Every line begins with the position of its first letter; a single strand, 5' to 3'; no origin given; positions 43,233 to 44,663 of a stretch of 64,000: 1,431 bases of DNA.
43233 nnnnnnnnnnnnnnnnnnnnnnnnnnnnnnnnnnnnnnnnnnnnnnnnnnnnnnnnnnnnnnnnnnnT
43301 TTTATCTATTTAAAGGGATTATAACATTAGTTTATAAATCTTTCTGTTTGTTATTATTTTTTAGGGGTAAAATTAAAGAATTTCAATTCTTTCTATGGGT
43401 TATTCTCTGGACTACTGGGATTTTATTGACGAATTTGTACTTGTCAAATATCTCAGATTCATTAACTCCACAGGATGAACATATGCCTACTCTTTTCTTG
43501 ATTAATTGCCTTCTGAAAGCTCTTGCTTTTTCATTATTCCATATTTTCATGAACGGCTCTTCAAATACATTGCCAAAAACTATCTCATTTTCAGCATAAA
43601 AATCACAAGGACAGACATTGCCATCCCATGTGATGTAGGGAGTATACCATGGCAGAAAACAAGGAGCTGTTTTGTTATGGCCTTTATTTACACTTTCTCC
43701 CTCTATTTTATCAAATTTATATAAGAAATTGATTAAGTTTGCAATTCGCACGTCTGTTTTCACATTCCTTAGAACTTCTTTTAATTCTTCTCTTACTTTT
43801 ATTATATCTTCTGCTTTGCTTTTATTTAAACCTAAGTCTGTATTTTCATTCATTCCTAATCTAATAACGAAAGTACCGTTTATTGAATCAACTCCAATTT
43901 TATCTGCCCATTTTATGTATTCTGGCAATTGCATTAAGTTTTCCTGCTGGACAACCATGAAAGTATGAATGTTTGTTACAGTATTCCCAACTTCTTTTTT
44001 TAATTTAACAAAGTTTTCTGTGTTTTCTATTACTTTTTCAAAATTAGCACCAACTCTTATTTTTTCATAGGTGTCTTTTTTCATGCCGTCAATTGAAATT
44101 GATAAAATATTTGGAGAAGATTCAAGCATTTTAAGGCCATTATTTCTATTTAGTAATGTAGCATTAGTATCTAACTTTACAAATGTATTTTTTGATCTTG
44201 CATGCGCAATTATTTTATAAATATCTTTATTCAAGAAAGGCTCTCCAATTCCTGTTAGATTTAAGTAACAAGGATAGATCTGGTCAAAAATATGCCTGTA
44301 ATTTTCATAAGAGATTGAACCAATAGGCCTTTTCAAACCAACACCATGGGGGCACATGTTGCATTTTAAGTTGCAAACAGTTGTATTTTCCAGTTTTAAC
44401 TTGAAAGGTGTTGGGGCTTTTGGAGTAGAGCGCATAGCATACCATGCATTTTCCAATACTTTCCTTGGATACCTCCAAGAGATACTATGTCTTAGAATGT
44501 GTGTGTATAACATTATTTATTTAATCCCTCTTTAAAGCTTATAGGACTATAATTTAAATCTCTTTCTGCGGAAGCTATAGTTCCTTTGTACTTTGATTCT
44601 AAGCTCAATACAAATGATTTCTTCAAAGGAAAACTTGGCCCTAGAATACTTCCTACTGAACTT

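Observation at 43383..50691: Seven-gene co-directional operon: initiating PNPT, flippase, two GT2s, B12-radical SAM, SDR, SPASM-radical SAM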

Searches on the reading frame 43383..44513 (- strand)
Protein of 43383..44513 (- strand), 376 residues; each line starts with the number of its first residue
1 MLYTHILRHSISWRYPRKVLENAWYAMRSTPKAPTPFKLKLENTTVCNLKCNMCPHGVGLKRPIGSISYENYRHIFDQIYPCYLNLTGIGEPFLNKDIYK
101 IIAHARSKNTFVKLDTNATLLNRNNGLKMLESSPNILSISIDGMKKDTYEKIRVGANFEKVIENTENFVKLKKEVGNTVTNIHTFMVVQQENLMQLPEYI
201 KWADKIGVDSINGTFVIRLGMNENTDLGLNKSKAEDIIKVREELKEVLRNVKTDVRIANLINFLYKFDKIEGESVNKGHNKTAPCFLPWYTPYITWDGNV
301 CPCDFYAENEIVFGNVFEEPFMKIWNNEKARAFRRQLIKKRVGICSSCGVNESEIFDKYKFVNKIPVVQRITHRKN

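Call 4: search_protein_families(library=pfam, proteins=[window:43383-44513:-], max_evalue=0.01)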
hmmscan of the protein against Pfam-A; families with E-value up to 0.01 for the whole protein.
window:43383-44513:- (376 aa): 2 families
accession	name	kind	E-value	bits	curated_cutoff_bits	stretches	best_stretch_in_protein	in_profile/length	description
PF13186.11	SPASM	-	6.4e-18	65.2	21.5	1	285-348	1-66/67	Iron-sulfur cluster-binding domain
PF04055.27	Radical_SAM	-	4.1e-15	56.8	29.5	1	44-197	4-160/166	Radical SAM superfamily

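Call 5: search_protein_families(library=ncbifam, proteins=[window:43383-44513:-], max_evalue=0.001)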
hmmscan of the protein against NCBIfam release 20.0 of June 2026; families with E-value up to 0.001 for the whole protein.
window:43383-44513:- (376 aa): 47 families (the best 25 are shown)
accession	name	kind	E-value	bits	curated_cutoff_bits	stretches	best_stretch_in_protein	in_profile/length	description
TIGR04311.1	rSAM_Geo_metal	subfamily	2e-36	125.9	400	2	36-269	2-237/423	radical SAM/SPASM family putative metalloenzyme maturase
TIGR04317.1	W_rSAM_matur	equivalog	3.4e-31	108.6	380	1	38-353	5-318/349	tungsten cofactor oxidoreductase radical SAM maturase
NF033640.1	N_Twi_rSAM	subfamily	4.4e-26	91.9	170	2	84-246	176-335/398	twitch domain-containing radical SAM protein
TIGR04545.1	rSAM_ahbD_hemeb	equivalog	5.1e-22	78.8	500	1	42-348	5-308/339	heme b synthase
TIGR04055.1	rSAM_NirJ2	equivalog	1.5e-18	67.5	500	1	43-346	6-295/326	putative heme d1 biosynthesis radical SAM protein NirJ2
TIGR04053.2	TIGR04053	equivalog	1.8e-18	67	395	1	35-253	6-223/366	TIGR04053 family radical SAM/SPASM domain-containing protein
TIGR04321.1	spiroSPASM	subfamily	8.6e-18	64.3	250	2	36-210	230-412/510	spiro-SPASM protein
TIGR03962.1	mycofact_rSAM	equivalog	2.1e-17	63.3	265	1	36-208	11-178/339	mycofactocin radical SAM maturase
TIGR04054.1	rSAM_NirJ1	equivalog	1.6e-16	59.9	650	1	42-346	41-353/387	putative heme d1 biosynthesis radical SAM protein NirJ1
NF050035.1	rSAM_WgK_link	exception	2.5e-16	59.6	650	1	35-349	7-335/367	radical SAM/SPASM peptide maturase WgkB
TIGR04251.1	SCM_rSAM_ScmF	equivalog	3.4e-16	59.6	400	1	44-351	11-314/353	SynChlorMet cassette radical SAM/SPASM protein ScmF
TIGR04051.1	rSAM_NirJ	equivalog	4e-16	58.9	515.45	1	46-210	11-170/354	heme d1 biosynthesis radical SAM protein NirJ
NF045574.1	sacti_mat_StsB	exception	1.5e-15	57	625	1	44-338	103-373/466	StsB family radical SAM/SPASM domain sactipeptide maturase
TIGR04546.1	rSAM_ahbC_deAc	equivalog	1.7e-15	56.7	650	2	43-177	45-181/390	12,18-didecarboxysiroheme deacetylase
TIGR02668.1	moaA_archaeal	equivalog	7.7e-15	54.7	325.25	1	39-315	12-277/303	GTP 3',8-cyclase MoaA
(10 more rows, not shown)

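Call 9: find_encoding_contigs(protein=window:43383-44513:-, flank=10000, max_places=6)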
Protein window:43383-44513:- (376 aa): 24 contigs read that carry it; 5 places shown.
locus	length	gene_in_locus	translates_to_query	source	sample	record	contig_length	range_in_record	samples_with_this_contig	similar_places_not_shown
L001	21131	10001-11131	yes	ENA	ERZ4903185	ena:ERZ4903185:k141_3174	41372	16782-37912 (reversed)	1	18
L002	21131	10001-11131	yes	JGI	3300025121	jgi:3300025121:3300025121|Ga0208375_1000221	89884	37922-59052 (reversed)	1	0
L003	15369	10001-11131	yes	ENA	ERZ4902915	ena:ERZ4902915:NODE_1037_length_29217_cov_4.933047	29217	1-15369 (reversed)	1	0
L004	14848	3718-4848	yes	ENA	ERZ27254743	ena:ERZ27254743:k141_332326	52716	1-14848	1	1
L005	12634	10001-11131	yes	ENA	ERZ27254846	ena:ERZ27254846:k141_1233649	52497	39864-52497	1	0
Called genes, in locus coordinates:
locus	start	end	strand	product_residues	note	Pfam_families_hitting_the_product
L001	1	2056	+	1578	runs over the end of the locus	PF14890:Intein_splicing, PF02518:HATPase_c (weak), PF14890:Intein_splicing, PF14528:LAGLIDADG_3, PF09239:Topo-VIb_trans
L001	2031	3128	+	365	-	PF04406:TP6A_N, PF20768:Topo_VI_alpha, PF21180:TOP6A-Spo11_Toprim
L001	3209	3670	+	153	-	-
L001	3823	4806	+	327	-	PF00953:Glycos_transf_4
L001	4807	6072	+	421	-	PF01943:Polysacc_synt, PF13440:Polysacc_synt_3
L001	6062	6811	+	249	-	PF00535:Glycos_transf_2, PF10111:Glyco_tranf_2_2, PF13641:Glyco_tranf_2_3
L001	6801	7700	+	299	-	PF10111:Glyco_tranf_2_2 (weak), PF00535:Glycos_transf_2, PF13641:Glyco_tranf_2_3, PF13632:Glyco_trans_2_3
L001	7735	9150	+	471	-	PF02310:B12-binding, PF04055:Radical_SAM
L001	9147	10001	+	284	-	PF01073:3Beta_HSD, PF01370:Epimerase, PF04321:RmlD_sub_bind, PF05368:NmrA, PF13460:NAD_binding_10, PF16363:GDP_Man_Dehyd, PF02719:Polysacc_synt_2, PF07993:NAD_binding_4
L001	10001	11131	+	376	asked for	PF04055:Radical_SAM, PF13186:SPASM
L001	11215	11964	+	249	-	-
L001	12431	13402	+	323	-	PF00535:Glycos_transf_2, PF13641:Glyco_tranf_2_3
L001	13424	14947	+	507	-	PF02310:B12-binding, PF04055:Radical_SAM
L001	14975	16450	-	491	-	PF02366:PMT (weak), PF13231:PMT_2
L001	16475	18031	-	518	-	PF02366:PMT (weak), PF13231:PMT_2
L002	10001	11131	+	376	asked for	PF04055:Radical_SAM, PF13186:SPASM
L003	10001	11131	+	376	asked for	PF04055:Radical_SAM, PF13186:SPASM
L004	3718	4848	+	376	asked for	PF04055:Radical_SAM, PF13186:SPASM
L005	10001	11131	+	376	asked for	PF04055:Radical_SAM, PF13186:SPASM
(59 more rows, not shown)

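Call 10: search_solved_structures(query=window:43383-44513:-, max_evalue=0.001)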
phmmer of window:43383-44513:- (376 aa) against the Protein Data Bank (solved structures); distinct sequences matched with E-value up to 0.001: 3.
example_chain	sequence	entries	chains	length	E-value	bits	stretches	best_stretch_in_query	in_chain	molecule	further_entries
4m7s_A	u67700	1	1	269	2e-09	40.2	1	280-363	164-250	BtrN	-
4m7t_A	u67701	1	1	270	4.7e-09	39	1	280-360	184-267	BtrN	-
6efn_A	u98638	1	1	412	0.00011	24.6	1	35-324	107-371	Sporulation killing factor maturation protein SkfB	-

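Call 12: find_homologous_proteins(query=window:43383-44513:-, max_evalue=1e-10)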
Query window:43383-44513:- (376 aa): 211 proteins with E <= 1e-10 among 1426 candidates; the best 120 are listed.
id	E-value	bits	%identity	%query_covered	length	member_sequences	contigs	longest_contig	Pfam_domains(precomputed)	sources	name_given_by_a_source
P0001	2.1e-257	871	100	100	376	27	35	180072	PF13186.12,PF04055.28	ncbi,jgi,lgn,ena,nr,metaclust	ncbi:SPASM domain-containing protein [Candidatus Woesearchaeota archaeon]|nr:SPASM domain-containing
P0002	1.3e-255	865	100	100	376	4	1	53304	PF13186.12,PF04055.28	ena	-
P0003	1.3e-216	737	82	100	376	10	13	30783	PF13186.12,PF04055.28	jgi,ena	-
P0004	2.2e-209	713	81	97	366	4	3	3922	PF13186.12,PF04055.28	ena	-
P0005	4.5e-168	577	66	100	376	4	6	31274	PF13186.12,PF04055.28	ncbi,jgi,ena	-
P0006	5.3e-167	574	64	100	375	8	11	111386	PF13186.12,PF04055.28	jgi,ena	-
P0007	5.3e-165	567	63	100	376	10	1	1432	PF13186.12,PF04055.28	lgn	-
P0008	9.4e-162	556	64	99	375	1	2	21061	PF13186.12,PF04055.28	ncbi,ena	-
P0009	3.3e-158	545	62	97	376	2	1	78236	PF13186.12,PF04055.28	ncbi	-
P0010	7.3e-149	514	67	88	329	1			PF13186.12,PF04055.28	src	-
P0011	1.3e-138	480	57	100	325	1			PF13186.12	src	-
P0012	2.4e-134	466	54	100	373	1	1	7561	PF13186.12,PF04055.28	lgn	-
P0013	3.2e-127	443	54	98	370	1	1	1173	PF13186.12,PF04055.28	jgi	jgi:radical SAM protein with 4Fe4S-binding SPASM domain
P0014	1.3e-126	441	58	86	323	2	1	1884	PF13186.12,PF04055.28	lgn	-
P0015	3.8e-124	433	54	96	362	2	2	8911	PF13186.12,PF04055.28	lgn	-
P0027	5.7e-110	386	47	99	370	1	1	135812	PF13186.12,PF04055.28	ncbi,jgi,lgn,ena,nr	ncbi:MAG: radical SAM protein [Nanoarchaeota archaeon]|nr:radical SAM protein [Nanoarchaeota archaeo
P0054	1.2e-101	359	45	99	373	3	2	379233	PF13186.12,PF04055.28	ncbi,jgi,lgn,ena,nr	ncbi:MAG TPA: radical SAM protein [Candidatus Paceibacterota bacterium]|nr:radical SAM protein [Cand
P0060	8.6e-101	356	46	97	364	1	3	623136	PF13186.12,PF04055.28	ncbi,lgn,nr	ncbi:MAG: radical SAM protein [Candidatus Nanoarchaeia archaeon]|nr:radical SAM protein [Candidatus 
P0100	1.7e-82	296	39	97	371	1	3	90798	PF13186.12,PF04055.28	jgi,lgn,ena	-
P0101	4.9e-81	291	44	86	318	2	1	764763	PF13186.12,PF04055.28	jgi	jgi:radical SAM protein with 4Fe4S-binding SPASM domain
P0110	5.5e-41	159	33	89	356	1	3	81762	PF13186.12,PF04055.28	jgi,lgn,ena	-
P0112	1.4e-39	154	30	90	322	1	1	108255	PF13186.12,PF04055.28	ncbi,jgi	-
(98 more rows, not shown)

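Call 13: find_encoding_contigs(protein=P0054, flank=10000, max_places=1)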
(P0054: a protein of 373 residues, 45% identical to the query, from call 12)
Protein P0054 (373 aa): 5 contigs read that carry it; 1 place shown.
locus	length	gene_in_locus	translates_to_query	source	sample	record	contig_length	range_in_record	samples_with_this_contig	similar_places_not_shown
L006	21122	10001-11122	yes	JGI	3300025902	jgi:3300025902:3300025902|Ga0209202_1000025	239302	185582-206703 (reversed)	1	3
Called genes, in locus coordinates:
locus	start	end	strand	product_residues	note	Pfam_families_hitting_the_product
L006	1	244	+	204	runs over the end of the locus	-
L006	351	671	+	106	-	-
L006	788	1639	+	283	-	PF01944:SpoIIM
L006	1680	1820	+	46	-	-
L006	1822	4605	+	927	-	PF02516:STT3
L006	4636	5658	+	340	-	PF00953:Glycos_transf_4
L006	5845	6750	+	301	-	PF00535:Glycos_transf_2, PF13641:Glyco_tranf_2_3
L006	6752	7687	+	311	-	PF00535:Glycos_transf_2, PF13641:Glyco_tranf_2_3 (faint)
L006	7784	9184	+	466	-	PF02310:B12-binding, PF04055:Radical_SAM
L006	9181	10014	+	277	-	PF01073:3Beta_HSD (weak), PF01370:Epimerase, PF04321:RmlD_sub_bind (faint), PF05368:NmrA (weak), PF07993:NAD_binding_4 (faint), PF13460:NAD_binding_10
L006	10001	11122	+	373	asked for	PF04055:Radical_SAM, PF13186:SPASM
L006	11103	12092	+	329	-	PF13641:Glyco_tranf_2_3 (weak), PF13704:Glyco_tranf_2_4 (faint), PF00535:Glycos_transf_2, PF10111:Glyco_tranf_2_2 (weak)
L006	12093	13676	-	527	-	-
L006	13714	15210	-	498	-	PF02310:B12-binding, PF04055:Radical_SAM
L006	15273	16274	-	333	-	PF01075:Glyco_transf_9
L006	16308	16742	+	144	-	PF05014:Nuc_deoxyrib_tr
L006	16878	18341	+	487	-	PF04851:ResIII, PF00270:DEAD, PF00271:Helicase_C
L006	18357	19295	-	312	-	PF00535:Glycos_transf_2, PF13641:Glyco_tranf_2_3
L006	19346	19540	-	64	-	-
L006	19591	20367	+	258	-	PF02540:NAD_synthase (weak), PF02568:ThiI (faint), PF06508:QueC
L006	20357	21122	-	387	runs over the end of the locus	PF13439:Glyco_transf_4, PF13579:Glyco_trans_4_4 (faint), PF20706:GT4-conflict (weak), PF00534:Glycos_transf_1, PF13692:Glyco_trans_1_4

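Call 14: find_encoding_contigs(protein=P0060, flank=10000, max_places=1)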
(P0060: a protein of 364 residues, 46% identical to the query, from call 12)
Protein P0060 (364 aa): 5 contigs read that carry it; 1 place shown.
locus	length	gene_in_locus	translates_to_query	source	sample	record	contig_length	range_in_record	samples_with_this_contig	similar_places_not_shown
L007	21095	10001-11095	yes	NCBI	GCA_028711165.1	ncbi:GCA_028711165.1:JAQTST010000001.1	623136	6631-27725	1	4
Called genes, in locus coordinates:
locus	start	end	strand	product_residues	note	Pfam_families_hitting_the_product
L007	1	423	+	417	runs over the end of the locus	PF01943:Polysacc_synt, PF13440:Polysacc_synt_3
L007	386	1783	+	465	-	PF00535:Glycos_transf_2, PF13489:Methyltransf_23, PF08241:Methyltransf_11, PF08242:Methyltransf_12, PF13649:Methyltransf_25, PF13847:Methyltransf_31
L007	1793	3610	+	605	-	PF13231:PMT_2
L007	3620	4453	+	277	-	PF03065:Glyco_hydro_57, PF01522:Polysacc_deac_1, PF10096:DUF2334, PF11959:DUF3473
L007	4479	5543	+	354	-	PF04055:Radical_SAM, PF13186:SPASM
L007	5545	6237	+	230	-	PF00535:Glycos_transf_2, PF10111:Glyco_tranf_2_2 (weak), PF13641:Glyco_tranf_2_3 (weak)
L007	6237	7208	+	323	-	PF00535:Glycos_transf_2, PF13641:Glyco_tranf_2_3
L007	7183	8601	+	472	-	PF02310:B12-binding, PF04055:Radical_SAM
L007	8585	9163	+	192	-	PF08241:Methyltransf_11 (weak)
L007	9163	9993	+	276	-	PF01073:3Beta_HSD, PF01370:Epimerase, PF02719:Polysacc_synt_2 (faint), PF04321:RmlD_sub_bind (faint), PF05368:NmrA, PF07993:NAD_binding_4 (faint), PF13460:NAD_binding_10, PF16363:GDP_Man_Dehyd (faint)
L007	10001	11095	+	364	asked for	PF04055:Radical_SAM, PF13186:SPASM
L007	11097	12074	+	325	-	PF00535:Glycos_transf_2, PF10111:Glyco_tranf_2_2, PF13641:Glyco_tranf_2_3, PF13704:Glyco_tranf_2_4 (faint)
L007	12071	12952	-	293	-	PF00106:adh_short (weak), PF01073:3Beta_HSD, PF01370:Epimerase, PF02719:Polysacc_synt_2, PF04321:RmlD_sub_bind, PF07993:NAD_binding_4, PF13460:NAD_binding_10, PF16363:GDP_Man_Dehyd, +1 more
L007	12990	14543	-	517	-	PF03901:Glyco_transf_22 (weak), PF13231:PMT_2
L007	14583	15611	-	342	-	PF04055:Radical_SAM, PF13186:SPASM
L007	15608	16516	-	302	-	PF00535:Glycos_transf_2, PF13641:Glyco_tranf_2_3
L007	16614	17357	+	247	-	PF00483:NTP_transferase, PF12804:NTP_transf_3 (weak)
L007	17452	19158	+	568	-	PF00288:GHMP_kinases_N, PF08544:GHMP_kinases_C, PF00702:Hydrolase, PF13419:HAD_2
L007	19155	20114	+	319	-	PF00288:GHMP_kinases_N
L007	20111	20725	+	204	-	PF13580:SIS_2, PF01380:SIS (faint)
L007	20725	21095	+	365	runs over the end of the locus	PF01073:3Beta_HSD, PF01370:Epimerase, PF02719:Polysacc_synt_2 (weak), PF04321:RmlD_sub_bind (faint), PF16363:GDP_Man_Dehyd, PF07993:NAD_binding_4, PF01370:Epimerase, PF16363:GDP_Man_Dehyd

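Call 15: find_encoding_contigs(protein=P0027, flank=10000, max_places=1)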
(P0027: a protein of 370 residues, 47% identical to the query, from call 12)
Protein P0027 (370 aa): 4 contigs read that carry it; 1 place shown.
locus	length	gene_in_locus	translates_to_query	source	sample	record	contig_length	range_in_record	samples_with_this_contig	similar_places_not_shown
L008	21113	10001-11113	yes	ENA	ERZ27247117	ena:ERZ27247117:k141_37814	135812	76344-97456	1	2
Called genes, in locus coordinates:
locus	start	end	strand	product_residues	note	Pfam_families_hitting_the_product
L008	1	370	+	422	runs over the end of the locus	PF01943:Polysacc_synt, PF13440:Polysacc_synt_3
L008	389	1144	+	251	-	PF00535:Glycos_transf_2, PF10111:Glyco_tranf_2_2, PF13641:Glyco_tranf_2_3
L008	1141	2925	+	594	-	PF02366:PMT, PF13231:PMT_2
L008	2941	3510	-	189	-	PF13489:Methyltransf_23, PF13649:Methyltransf_25 (faint), PF13847:Methyltransf_31 (faint), PF08241:Methyltransf_11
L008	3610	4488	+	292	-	PF10111:Glyco_tranf_2_2 (weak), PF13641:Glyco_tranf_2_3, PF00535:Glycos_transf_2, PF13632:Glyco_trans_2_3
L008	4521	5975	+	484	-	PF02310:B12-binding, PF04055:Radical_SAM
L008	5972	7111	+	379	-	PF04055:Radical_SAM, PF13353:Fer4_12 (faint), PF13186:SPASM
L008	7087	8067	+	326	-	PF00535:Glycos_transf_2, PF10111:Glyco_tranf_2_2, PF13641:Glyco_tranf_2_3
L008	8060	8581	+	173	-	PF08241:Methyltransf_11, PF13489:Methyltransf_23, PF13847:Methyltransf_31 (faint)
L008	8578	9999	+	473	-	PF02310:B12-binding, PF04055:Radical_SAM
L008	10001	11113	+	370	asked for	PF04055:Radical_SAM, PF13186:SPASM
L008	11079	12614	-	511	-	PF02366:PMT (weak), PF13231:PMT_2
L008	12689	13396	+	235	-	PF00535:Glycos_transf_2, PF10111:Glyco_tranf_2_2, PF13641:Glyco_tranf_2_3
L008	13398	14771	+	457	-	PF02310:B12-binding, PF04055:Radical_SAM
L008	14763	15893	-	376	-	PF13439:Glyco_transf_4, PF13477:Glyco_trans_4_2 (weak), PF13579:Glyco_trans_4_4, PF20706:GT4-conflict (weak), PF00534:Glycos_transf_1, PF13692:Glyco_trans_1_4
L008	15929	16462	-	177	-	-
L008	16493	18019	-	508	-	PF05593:RHS_repeat (faint), PF25023:TEN_YD-shell (weak)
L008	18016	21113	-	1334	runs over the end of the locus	PF05593:RHS_repeat (faint), PF20041:DUF6443 (weak)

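Call 27: find_related_loci(query=A1, collection=genome_contigs, flank=10000)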
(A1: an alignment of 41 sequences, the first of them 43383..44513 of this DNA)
Query A1 (376 aa) in genome_contigs; peptide patterns used: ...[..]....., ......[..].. (x = any residue, [..] = any of these).
600 stretches matched a pattern (row limit reached: there are more); 564 encode a relative of the query (tblastn E <= 1e-3); the best 80 are kept; 80 distinct loci.
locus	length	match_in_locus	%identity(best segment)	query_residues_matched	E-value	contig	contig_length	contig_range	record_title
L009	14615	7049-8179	92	1-376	0e+0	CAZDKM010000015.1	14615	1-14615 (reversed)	MAG TPA_asm: Candidatus Woesearchaeota archaeon isolate SRP269290_co3_970 genome assembly, contig: NODE_4672_length_1461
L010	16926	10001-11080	44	1-375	8e-108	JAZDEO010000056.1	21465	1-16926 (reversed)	MAG: archaeon isolate MEGAHIT-group-0.155 k141_14704426, whole genome shotgun sequence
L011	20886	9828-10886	44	14-375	2e-101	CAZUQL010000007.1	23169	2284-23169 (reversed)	MAG TPA_asm: Candidatus Woesearchaeota archaeon isolate SRP178699_co1_470 genome assembly, contig: NODE_2575_length_2316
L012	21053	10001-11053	47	16-375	1e-104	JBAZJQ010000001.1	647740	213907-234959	MAG: Candidatus Pacearchaeota archaeon isolate SO_2017_LW4_123 scaffold_30_c1_LW137-91_2017, whole genome shotgun sequen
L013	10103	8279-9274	35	15-352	1e-63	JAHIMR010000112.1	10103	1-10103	MAG: Actinomycetota bacterium isolate KR13_N2.mb.8 KR13_N2.mb.8_k141_299270, whole genome shotgun sequence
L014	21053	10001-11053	26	18-375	3e-42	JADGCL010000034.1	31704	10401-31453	MAG: Magnetococcales bacterium isolate nWRX3bin10 nWRX3_bin10_NODE_34_length_31704_cov_17.329236, whole genome shotgun s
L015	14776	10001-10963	31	23-340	3e-39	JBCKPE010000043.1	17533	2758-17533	Burkholderiaceae bacterium isolate SLM_MC1B_68-M02 Node_43_length_17533_cov_86.611268, whole genome shotgun sequence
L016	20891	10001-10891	29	35-353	4e-39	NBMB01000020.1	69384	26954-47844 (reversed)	MAG: Candidatus Cloacimonetes bacterium 4572_55 ex4572_55_scaffold_143, whole genome shotgun sequence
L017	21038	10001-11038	27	11-350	2e-38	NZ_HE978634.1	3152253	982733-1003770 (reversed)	Noviherbaspirillum massiliense JC206, whole genome shotgun sequence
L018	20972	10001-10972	28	36-350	4e-37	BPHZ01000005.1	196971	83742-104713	MAG: Herpetosiphonaceae bacterium KatS3mg057 DNA, contig_16725, whole genome shotgun sequence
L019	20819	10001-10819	27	36-348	4e-37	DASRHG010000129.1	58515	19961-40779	MAG TPA_asm: Candidatus Binatia bacterium isolate SMAG_U10078 k141_1919161, whole genome shotgun sequence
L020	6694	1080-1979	30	34-348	2e-37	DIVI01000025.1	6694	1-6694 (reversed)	MAG TPA_asm: Methylococcus sp. UBA6136 UBA6136_contig_60763, whole genome shotgun sequence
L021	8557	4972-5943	26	36-350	2e-37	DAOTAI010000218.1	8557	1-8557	MAG TPA_asm: Acidobacteriota bacterium isolate AMR_MDS_2037 NODE_7054_length_8557_cov_4.317572, whole genome shotgun seq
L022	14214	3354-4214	30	25-348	4e-37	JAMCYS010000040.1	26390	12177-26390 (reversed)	MAG: Chloroflexota bacterium isolate FK_Sedi_B_Bin.34 NODE_5859_length_26390_cov_12.571, whole genome shotgun sequence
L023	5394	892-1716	27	36-348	5e-37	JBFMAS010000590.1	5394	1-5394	MAG: Thermodesulfobacteriota bacterium isolate MAG144 MAG144_590, whole genome shotgun sequence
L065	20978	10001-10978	27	33-350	3e-33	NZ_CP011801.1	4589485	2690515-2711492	Nitrospira moscoviensis strain NSP M-1 chromosome, complete genome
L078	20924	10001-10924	33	15-333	3e-54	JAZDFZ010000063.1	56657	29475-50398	MAG: Actinomycetota bacterium isolate MEGAHIT-group-0.229 k141_7072761, whole genome shotgun sequence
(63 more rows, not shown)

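Call 28: predict_structure(alignment_id=A1)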
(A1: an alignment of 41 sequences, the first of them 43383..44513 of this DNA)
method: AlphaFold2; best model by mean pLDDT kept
length: 376 residues; sequences in the alignment: 41
mean_pLDDT: 88.9   pTM: 0.89
mean pLDDT of the five models: 88.9, 86.9, 86.6, 86.2, 85.7
residues with pLDDT >= 90: 230; 70-90: 114; 50-70: 32; < 50: 0
segments of 3 or more residues with pLDDT < 50: none
pLDDT, mean of each block of 10 residues (from residue 1): 67 79 87 93 94 83 92 97 89 97 96 96 97 97 98 96 98 92 96 98 98 85 84 92 95 91 82 62 85 94 76 95 97 91 78 77 74 75
secondary structure, 60 per line:
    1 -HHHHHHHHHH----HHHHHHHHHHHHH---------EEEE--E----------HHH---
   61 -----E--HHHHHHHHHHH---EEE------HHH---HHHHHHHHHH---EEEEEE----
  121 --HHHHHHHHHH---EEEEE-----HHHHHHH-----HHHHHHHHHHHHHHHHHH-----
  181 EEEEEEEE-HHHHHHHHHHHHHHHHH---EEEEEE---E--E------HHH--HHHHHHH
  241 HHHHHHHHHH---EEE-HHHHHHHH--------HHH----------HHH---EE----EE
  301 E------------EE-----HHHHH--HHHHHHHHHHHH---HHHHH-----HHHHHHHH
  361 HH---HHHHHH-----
elements in order: H2-11 H16-28 E38-41 H69-79 E83-85 H98-107 E111-116 H123-132 E136-140 H146-152 H158-175 E181-188 H190-206 E210-215 H234-250 E254-256 H258-265 E299-301 H321-325 H328-339 H343-347 H353-362 H366-371
